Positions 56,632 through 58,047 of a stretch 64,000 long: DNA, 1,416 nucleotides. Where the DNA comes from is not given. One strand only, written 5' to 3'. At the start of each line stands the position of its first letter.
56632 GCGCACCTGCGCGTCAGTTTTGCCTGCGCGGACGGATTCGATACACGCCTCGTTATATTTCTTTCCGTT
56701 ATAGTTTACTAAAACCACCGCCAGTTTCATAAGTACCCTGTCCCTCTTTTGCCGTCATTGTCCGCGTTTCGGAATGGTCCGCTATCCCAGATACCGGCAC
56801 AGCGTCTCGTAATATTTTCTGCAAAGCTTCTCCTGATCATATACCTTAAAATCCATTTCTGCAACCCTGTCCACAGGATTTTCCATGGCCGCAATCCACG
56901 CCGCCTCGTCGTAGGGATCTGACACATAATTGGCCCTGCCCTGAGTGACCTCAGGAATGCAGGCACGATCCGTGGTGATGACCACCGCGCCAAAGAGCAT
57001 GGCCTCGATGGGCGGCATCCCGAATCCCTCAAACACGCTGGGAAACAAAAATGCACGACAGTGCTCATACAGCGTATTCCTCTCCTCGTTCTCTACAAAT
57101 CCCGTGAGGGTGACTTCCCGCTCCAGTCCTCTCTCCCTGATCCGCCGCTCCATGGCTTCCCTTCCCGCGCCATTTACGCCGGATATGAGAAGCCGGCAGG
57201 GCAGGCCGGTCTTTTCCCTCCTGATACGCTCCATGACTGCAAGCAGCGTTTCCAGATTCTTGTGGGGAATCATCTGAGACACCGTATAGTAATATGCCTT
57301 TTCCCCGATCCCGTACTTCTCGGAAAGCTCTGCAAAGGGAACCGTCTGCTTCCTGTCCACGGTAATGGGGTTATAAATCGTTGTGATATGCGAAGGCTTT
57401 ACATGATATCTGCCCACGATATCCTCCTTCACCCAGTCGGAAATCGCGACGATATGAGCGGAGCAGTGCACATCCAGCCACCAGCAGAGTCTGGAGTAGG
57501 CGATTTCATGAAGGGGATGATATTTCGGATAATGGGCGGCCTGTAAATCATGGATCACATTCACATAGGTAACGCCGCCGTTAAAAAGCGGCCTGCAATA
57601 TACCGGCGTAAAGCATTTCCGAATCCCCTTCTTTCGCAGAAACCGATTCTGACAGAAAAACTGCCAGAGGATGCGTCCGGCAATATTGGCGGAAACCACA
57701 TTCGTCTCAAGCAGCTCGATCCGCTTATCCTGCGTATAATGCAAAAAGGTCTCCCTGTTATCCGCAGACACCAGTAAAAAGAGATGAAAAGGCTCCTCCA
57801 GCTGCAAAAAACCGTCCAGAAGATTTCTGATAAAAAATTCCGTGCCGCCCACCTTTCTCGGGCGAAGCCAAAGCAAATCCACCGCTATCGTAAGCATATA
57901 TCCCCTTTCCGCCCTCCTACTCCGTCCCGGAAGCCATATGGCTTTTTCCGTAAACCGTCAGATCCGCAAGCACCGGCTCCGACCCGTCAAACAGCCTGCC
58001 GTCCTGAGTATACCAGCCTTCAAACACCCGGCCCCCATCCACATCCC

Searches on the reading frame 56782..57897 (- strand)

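Call 49: search_protein_families(library=pfam, proteins=[window:56782-57897:-], max_evalue=0.001)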
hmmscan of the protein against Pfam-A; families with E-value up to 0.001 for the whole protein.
window:56782-57897:- (371 aa): 4 families
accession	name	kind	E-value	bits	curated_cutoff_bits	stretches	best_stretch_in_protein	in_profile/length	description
PF00534.26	Glycos_transf_1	-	1.4e-25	90.3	26.4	1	190-339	4-153/172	Glycosyl transferases group 1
PF13692.12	Glyco_trans_1_4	-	1.6e-23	83.9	27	1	205-339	6-137/142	Glycosyl transferases group 1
PF13439.12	Glyco_transf_4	-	5.9e-09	36.6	28.5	1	17-182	2-170/170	Glycosyltransferase Family 4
PF20706.3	GT4-conflict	-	1.1e-07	31.7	26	1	211-307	210-309/385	Family 4 Glycosyltransferase in conflict systems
